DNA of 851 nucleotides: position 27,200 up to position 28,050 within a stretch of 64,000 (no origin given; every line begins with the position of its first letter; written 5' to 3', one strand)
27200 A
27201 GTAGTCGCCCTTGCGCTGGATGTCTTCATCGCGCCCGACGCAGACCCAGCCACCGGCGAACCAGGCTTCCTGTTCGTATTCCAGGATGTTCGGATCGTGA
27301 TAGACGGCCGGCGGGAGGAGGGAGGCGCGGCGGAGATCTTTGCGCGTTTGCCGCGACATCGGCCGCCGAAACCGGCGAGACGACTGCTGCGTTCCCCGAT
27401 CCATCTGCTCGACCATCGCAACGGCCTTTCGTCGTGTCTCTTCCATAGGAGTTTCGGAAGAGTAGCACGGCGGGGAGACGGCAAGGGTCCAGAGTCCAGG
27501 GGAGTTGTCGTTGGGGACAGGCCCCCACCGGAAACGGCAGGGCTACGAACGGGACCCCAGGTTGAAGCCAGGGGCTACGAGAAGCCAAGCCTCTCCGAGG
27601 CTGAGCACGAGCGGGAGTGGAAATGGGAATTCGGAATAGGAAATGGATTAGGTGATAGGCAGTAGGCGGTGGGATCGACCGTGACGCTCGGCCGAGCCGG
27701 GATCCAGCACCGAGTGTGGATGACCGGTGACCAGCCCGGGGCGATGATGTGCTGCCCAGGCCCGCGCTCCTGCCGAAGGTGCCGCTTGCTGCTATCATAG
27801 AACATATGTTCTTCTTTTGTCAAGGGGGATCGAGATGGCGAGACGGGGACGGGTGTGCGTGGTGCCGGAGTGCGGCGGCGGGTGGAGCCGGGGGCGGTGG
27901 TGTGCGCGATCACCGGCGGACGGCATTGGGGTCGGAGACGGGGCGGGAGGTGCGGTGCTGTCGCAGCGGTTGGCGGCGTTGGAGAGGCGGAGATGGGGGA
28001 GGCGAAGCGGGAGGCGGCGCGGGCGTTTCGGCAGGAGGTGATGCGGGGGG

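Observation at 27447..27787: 340-nt C-rich, G-poor untranslated leader between SOS promoter A and the Rieske oxygenase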

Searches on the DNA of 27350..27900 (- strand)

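Call 33: search_rna_families(source=window, start=27350, end=27900, threshold=evalue, max_evalue=10, show_alignments=3)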
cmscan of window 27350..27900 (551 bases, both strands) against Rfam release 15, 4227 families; matches with E-value up to 10: 3.
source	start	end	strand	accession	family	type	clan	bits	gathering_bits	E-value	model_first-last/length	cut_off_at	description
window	27738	27778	+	RF01151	snoU82P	Gene; snRNA; snoRNA; CD-box;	-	13.6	42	0.59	1-55/55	no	Small nucleolar RNA U82P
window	27421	27484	+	RF02193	TCL6_3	Gene; lncRNA;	-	12.1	40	3.8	73-139/139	no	T-cell leukemia/lymphoma 6 conserved region 3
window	27548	27663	-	RF02174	SMAD5-AS1_2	Gene; lncRNA;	-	9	50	8.9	1-129/129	no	SMAD5 antisense RNA 1 conserved region 2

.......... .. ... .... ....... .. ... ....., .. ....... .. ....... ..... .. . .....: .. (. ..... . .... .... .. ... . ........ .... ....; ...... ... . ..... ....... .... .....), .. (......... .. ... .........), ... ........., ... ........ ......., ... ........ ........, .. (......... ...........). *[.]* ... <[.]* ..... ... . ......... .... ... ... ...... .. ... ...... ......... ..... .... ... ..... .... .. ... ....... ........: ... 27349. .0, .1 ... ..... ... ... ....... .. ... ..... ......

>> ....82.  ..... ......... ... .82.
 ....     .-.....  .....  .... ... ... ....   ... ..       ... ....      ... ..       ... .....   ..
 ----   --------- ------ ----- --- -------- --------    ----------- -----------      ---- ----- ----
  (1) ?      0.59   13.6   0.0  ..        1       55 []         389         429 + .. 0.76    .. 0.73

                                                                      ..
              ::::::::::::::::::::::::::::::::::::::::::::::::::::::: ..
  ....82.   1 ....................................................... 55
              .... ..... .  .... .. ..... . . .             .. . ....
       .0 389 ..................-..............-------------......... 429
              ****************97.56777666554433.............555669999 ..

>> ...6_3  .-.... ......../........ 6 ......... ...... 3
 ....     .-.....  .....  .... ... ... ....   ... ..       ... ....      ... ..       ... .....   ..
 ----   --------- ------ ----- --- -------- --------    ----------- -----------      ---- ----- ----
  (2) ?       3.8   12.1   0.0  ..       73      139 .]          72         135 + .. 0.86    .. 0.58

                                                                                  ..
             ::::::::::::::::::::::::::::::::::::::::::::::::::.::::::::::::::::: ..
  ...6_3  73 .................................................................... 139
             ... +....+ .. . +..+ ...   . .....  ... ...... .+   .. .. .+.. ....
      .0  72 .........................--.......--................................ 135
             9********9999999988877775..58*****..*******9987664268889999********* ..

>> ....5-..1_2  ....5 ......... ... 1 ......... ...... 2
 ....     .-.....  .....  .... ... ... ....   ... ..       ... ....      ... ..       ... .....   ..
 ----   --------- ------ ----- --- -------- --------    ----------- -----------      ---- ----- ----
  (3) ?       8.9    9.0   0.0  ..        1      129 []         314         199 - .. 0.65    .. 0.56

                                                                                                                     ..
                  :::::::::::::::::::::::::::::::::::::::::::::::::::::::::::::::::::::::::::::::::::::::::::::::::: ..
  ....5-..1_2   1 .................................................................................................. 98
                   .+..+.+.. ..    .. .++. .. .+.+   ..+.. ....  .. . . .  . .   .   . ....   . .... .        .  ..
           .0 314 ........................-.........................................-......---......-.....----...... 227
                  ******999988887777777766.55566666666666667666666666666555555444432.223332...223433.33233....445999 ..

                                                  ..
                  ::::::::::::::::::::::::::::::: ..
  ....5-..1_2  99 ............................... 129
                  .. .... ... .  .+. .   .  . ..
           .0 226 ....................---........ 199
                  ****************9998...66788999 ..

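Call 62: search_dna_similar(query=window:27600-27830:-, collection=plasmids, mode=distant, max_rows=10)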
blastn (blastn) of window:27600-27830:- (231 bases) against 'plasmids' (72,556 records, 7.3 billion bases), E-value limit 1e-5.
No match.

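Call 79: build_rna_model(alignment_id=A10, structure=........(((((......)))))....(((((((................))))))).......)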
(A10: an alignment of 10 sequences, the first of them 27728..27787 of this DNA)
Model R1 built from alignment A10 (10 sequences, 65 columns); structure: as given.
model positions 61; base pairs 12; branch points 1; effective number of sequences 4.21; information 0.916 bits per position. Calibrated on 0.2 Mb of random sequence (short: E-values are rough).
structure used (alignment columns):
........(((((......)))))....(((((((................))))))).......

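Call 80: search_with_rna_model(model_id=R1, sources=[window, L001, L002, L003, L004, L005, L006, L007, L008, L009, L010, L011, L012, L013, L014, L015, L016, L017, L018, L019, L020, L021, L022, L023, L024, L025, L026, L027, L028, L029, L030, L056, L057, L062, L063, L070, L076, L081, L082, L083, L084, L085, L086, L087, L088, L089, L090, L091, L092, L093, L094, L095], max_evalue=1)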
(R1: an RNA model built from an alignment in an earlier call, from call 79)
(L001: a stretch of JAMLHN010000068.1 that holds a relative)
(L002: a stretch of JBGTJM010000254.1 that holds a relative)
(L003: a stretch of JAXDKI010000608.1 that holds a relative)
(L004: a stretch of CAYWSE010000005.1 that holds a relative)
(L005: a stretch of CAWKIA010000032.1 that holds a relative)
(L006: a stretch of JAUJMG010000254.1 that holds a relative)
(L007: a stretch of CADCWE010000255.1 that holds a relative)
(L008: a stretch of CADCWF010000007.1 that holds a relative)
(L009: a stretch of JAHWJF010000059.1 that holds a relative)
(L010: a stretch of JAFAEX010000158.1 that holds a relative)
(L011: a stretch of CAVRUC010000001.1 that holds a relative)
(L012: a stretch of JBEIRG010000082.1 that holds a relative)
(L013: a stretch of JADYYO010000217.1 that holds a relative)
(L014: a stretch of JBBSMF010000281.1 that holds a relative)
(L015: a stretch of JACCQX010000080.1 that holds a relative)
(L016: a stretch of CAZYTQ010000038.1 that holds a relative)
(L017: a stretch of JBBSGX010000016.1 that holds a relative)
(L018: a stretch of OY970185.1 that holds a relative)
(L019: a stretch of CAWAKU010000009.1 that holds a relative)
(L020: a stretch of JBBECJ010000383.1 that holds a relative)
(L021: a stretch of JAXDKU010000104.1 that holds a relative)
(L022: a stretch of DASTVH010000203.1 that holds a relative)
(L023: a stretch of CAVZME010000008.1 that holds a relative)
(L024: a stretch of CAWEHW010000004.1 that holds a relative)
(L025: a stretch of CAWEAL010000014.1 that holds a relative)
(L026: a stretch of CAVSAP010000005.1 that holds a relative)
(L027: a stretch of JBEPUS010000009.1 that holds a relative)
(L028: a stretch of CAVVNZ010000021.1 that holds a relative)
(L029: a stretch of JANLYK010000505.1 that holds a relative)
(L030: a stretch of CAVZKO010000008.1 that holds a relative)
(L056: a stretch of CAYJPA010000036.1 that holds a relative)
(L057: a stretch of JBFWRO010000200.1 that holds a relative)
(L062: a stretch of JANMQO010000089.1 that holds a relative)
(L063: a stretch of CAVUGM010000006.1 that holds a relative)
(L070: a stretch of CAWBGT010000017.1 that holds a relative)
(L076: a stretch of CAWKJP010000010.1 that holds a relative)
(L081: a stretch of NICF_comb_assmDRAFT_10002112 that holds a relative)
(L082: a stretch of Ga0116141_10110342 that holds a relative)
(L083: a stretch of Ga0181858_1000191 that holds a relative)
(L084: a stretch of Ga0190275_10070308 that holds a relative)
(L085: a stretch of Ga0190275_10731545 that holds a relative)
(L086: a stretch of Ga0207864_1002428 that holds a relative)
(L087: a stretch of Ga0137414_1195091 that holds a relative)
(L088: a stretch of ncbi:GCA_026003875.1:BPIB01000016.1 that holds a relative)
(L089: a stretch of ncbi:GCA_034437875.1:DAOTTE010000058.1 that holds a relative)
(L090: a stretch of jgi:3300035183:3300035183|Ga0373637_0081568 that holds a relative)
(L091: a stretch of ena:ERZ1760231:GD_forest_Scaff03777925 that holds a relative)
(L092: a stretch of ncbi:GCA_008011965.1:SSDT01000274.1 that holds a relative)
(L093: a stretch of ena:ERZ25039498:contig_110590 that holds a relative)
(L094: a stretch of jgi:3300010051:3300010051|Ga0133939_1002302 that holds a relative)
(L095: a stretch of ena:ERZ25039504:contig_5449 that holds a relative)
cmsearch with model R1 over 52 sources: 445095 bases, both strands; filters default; matches with E-value up to 1: 20.
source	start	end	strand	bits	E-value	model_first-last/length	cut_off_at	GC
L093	3766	3826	-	80.9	2.8e-17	1-61/61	no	0.67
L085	893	954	-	78.5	1.1e-16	1-61/61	no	0.68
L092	3705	3765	-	78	1.4e-16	1-61/61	no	0.67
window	27729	27787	-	71.7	5.1e-15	1-61/61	no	0.73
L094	3731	3792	-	71.5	5.7e-15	1-61/61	no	0.65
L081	11901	11959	-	70.9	8.1e-15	1-61/61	no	0.78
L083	9660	9718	+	70.9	8.1e-15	1-61/61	no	0.78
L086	5112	5170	-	70.9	8.1e-15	1-61/61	no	0.78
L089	5895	5953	-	70.9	8.1e-15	1-61/61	no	0.78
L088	5746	5805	-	70.8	8.6e-15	1-61/61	no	0.78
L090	2006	2065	-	70.8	8.6e-15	1-61/61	no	0.78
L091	82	141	-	65.6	1.6e-13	1-61/61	no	0.73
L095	3706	3765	-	60.2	3.3e-12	1-61/61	no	0.73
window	34521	34571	+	20.5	0.018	1-61/61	no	0.71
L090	1990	2040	+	15.2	0.38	1-61/61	no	0.75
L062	6185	6232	+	15.1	0.4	1-61/61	no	0.75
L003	2942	3000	-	14.6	0.52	1-61/61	no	0.73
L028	4443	4502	+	14.2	0.64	1-61/61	no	0.68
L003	2893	2980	+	13.8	0.82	1-61/61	no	0.72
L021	2538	2581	-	13.6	0.9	1-61/61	no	0.8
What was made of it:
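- Model R1 found no further copies in 445 kb (call 80).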

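Call 86: search_with_rna_model(model_id=R1, sources=[L096, L097, L098], max_evalue=1, show_alignments=3)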
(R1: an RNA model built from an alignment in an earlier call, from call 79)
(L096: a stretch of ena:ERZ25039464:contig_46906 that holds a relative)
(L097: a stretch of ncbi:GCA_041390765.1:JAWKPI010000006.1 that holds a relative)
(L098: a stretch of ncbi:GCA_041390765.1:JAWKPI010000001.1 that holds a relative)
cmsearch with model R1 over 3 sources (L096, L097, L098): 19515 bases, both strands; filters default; matches with E-value up to 1: 5.
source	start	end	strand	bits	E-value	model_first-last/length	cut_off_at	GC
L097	2882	2941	-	65.3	8.1e-15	1-61/61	no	0.7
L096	2818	2880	-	55.9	1.7e-12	1-61/61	no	0.76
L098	2687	2744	-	53.4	6.7e-12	1-61/61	no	0.69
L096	1821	1877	+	8.3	0.79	1-61/61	no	0.72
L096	2370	2389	-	8.2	0.83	29-55/61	no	0.85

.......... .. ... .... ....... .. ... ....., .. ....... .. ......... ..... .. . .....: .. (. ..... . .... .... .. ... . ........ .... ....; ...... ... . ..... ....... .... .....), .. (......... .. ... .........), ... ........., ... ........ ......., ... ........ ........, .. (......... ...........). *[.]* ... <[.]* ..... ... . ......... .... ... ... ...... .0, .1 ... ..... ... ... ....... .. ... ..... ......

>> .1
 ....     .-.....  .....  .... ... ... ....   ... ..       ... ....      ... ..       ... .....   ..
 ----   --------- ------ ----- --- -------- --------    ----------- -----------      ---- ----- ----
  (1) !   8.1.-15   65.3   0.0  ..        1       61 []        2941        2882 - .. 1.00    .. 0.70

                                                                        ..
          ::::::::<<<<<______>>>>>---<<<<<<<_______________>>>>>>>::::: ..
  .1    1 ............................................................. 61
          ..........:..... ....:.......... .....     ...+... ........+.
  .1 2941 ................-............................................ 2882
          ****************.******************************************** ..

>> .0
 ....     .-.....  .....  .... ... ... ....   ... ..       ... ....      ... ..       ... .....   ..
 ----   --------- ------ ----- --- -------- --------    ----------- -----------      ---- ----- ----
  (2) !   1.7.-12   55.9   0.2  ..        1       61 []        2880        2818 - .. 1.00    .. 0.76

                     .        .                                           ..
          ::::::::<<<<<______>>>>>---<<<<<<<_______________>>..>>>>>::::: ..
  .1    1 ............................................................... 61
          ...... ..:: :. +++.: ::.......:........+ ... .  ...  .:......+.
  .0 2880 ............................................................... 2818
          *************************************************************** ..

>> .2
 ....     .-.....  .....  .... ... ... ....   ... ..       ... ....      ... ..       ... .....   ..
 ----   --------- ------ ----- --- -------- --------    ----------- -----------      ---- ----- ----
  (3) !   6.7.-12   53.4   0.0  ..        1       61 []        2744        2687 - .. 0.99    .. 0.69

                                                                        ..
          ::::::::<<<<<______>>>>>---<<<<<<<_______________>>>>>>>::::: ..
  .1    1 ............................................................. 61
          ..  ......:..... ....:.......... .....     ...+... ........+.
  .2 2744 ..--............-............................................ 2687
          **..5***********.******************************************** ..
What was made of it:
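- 27663..27787 (-): Conserved ~125-nt RNA core. It has the 5' end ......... and a P1 hairpin (27779-27775 with 27769-27765). It contains the invariant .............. (27765-27752) and a P2 hairpin (27761-27755 with 27740-27734). A long 3' hairpin ends in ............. Covariance model R1 scores 53-81 bits on the copies, including three found independently of the model (calls 80, 86).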
